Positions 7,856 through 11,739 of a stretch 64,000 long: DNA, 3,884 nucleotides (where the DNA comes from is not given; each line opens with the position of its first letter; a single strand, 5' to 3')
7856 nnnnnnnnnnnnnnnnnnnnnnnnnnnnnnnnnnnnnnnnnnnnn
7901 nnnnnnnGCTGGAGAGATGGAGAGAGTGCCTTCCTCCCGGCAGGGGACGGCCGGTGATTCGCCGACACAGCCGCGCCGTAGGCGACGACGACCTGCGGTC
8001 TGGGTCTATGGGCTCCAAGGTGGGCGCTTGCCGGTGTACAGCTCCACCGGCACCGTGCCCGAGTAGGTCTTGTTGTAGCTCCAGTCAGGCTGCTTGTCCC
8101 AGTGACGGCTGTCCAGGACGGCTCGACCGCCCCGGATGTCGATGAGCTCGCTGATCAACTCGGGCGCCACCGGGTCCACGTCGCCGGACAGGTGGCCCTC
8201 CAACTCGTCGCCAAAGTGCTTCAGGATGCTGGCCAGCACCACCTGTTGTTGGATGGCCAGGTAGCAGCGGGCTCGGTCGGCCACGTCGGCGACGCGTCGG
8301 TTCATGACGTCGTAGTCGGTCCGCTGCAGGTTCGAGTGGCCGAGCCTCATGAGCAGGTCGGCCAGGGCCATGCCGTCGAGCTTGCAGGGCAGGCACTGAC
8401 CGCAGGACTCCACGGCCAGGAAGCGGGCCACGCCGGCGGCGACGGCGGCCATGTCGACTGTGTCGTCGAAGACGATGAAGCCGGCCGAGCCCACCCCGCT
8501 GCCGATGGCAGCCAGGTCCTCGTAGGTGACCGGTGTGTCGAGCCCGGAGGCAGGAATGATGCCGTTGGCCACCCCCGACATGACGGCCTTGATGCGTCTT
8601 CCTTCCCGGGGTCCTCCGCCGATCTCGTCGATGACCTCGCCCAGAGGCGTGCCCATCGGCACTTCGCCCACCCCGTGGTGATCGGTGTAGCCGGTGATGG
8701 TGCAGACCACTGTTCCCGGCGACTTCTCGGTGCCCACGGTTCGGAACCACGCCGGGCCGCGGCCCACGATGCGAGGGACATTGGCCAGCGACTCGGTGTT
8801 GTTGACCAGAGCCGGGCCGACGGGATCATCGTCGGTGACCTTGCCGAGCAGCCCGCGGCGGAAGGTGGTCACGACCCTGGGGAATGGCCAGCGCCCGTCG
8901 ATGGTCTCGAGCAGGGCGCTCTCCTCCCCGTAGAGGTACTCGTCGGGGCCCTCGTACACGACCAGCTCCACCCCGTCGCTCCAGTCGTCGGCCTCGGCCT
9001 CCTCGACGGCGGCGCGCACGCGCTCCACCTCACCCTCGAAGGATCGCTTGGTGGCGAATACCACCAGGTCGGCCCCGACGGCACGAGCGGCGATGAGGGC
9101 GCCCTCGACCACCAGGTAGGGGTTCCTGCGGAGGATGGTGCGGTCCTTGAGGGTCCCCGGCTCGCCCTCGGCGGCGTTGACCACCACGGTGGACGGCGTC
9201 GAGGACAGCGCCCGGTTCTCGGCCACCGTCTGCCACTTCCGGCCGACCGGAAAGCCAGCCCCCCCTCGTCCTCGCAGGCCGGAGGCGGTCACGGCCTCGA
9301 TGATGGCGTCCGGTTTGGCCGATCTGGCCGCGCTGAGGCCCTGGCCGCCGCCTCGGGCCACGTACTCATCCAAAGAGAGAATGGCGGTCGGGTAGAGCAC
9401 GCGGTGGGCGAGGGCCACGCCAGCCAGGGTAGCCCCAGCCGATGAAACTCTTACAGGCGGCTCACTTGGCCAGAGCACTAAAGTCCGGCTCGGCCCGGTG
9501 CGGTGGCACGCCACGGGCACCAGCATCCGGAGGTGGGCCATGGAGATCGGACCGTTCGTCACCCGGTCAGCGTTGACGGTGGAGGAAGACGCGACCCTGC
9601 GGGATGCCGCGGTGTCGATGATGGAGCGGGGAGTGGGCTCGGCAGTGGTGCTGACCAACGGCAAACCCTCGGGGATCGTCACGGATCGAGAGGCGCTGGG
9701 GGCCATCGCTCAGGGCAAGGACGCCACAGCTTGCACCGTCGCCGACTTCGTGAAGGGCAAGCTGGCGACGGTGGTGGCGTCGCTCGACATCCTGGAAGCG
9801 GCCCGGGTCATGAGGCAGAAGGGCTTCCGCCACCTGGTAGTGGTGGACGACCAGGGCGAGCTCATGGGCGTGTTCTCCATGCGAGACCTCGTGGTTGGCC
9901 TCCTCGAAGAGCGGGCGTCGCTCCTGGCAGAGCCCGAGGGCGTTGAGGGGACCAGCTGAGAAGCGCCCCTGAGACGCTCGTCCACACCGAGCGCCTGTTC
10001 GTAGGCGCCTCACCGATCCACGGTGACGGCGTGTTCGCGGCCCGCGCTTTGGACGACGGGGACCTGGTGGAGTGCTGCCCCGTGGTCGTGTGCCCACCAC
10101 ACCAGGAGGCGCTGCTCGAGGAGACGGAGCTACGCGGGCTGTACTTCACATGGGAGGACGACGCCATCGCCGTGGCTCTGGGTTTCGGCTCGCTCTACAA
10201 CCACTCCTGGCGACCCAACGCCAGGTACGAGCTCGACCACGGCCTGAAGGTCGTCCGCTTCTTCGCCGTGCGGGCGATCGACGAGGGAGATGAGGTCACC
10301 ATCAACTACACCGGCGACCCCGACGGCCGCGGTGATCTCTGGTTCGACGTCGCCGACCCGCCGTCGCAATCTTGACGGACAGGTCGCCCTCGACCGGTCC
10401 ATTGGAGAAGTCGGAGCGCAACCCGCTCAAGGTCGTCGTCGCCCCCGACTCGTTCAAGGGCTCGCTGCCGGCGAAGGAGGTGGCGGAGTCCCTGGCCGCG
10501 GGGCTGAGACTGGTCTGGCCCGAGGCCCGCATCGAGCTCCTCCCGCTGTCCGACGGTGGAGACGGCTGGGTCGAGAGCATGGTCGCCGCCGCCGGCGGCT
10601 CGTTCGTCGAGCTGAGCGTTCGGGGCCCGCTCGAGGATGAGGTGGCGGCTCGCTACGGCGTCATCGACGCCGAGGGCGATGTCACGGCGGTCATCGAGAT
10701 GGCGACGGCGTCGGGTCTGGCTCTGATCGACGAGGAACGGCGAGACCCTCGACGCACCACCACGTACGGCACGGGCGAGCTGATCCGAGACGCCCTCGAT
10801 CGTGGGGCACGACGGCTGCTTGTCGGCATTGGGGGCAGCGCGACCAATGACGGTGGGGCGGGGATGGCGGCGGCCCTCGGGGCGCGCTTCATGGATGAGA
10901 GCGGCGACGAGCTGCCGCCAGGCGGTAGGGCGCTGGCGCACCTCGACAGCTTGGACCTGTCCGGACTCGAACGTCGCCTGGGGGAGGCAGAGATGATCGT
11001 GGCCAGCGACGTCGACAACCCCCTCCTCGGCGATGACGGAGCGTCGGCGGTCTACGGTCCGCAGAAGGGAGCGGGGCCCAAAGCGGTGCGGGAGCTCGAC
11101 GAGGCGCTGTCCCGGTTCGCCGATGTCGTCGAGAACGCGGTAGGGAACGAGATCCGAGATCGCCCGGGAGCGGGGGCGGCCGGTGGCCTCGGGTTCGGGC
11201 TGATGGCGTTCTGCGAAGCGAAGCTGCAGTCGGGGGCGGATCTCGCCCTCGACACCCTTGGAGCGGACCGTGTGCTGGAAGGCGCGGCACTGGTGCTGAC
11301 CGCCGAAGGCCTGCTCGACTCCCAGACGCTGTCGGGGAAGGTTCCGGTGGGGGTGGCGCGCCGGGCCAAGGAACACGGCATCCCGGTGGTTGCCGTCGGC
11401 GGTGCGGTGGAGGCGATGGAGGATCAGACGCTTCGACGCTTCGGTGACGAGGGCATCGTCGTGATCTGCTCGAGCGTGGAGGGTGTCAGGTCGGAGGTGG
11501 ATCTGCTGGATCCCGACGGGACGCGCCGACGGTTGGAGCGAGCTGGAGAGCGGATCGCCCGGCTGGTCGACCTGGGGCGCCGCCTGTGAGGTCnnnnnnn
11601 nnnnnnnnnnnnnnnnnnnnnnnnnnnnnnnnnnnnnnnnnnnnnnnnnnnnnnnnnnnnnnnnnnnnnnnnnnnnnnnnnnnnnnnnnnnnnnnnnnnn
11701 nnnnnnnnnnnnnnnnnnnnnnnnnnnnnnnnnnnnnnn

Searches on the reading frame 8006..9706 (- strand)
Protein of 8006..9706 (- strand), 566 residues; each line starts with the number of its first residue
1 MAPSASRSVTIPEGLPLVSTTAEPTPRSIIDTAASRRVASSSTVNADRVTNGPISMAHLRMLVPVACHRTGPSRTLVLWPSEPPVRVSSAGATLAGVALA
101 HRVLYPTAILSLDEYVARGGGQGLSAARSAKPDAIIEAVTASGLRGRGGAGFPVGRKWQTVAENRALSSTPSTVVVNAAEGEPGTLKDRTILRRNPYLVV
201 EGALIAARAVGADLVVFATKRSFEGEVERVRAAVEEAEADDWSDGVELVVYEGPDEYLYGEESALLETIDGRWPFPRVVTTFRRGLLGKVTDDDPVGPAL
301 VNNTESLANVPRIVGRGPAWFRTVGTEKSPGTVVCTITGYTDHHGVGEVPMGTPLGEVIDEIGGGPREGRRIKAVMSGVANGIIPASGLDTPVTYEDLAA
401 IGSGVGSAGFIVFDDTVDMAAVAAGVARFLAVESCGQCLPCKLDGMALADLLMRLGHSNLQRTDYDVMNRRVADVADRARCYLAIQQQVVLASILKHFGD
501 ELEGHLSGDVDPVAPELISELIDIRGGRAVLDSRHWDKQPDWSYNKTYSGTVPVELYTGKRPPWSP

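Call 5: search_protein_families(library=pfam, proteins=[window:8006-9706:-], max_evalue=0.01)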
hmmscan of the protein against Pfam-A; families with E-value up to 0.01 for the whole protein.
window:8006-9706:- (566 aa): 3 families
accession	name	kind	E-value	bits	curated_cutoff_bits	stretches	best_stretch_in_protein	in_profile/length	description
PF01512.22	Complex1_51K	-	4.4e-36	124.5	31.2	1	139-312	1-150/150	Nuo51 FMN-binding domain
PF10589.14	NADH_4Fe-4S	-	2.2e-13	50.3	23.5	1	422-505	2-85/85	NADH-ubiquinone oxidoreductase-F iron-sulfur binding region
PF10531.15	SLBB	-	0.00049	20.3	27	1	336-371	3-45/55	SLBB domain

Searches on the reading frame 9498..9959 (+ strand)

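Call 16: search_protein_families(library=pfam, proteins=[window:9498-9959:+], max_evalue=0.01)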
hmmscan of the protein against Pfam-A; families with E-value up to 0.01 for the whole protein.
window:9498-9959:+ (153 aa): 1 family
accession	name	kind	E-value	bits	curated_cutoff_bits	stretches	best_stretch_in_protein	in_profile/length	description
PF00571.33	CBS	-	1.1e-22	80.6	24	2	81-133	1-53/57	CBS domain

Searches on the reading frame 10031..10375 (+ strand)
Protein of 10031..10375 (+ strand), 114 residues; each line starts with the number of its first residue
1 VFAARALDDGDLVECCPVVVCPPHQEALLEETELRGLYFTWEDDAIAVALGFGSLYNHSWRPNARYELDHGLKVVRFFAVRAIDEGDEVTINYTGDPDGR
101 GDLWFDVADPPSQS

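Call 16: search_protein_families(library=pfam, proteins=[window:10031-10375:+], max_evalue=0.01)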
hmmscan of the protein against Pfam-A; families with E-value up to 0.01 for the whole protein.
window:10031-10375:+ (114 aa): 1 family
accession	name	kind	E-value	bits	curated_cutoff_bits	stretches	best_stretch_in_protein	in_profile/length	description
PF00856.33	SET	-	2.2e-10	41.3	22.4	1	1-93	4-104/105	SET domain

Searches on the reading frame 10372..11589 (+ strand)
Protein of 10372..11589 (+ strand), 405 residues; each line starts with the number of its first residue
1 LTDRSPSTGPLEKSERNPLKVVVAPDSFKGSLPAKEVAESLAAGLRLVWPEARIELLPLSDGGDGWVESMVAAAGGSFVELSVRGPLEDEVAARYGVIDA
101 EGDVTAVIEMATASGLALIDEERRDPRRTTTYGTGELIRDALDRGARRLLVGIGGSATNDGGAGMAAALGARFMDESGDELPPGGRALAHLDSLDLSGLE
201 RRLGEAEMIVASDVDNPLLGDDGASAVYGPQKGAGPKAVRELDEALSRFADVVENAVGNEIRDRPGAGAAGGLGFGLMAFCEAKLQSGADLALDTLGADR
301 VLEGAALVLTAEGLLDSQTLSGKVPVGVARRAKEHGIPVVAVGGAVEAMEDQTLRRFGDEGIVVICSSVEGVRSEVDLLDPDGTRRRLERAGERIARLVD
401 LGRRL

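Call 5: search_protein_families(library=pfam, proteins=[window:10372-11589:+], max_evalue=0.01)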
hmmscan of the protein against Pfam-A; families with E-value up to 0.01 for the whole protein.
window:10372-11589:+ (405 aa): 1 family
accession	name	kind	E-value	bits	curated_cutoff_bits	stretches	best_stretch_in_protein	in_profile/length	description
PF02595.20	Gly_kinase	-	7.7e-136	453.3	23.3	1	21-399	1-371/372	Glycerate kinase family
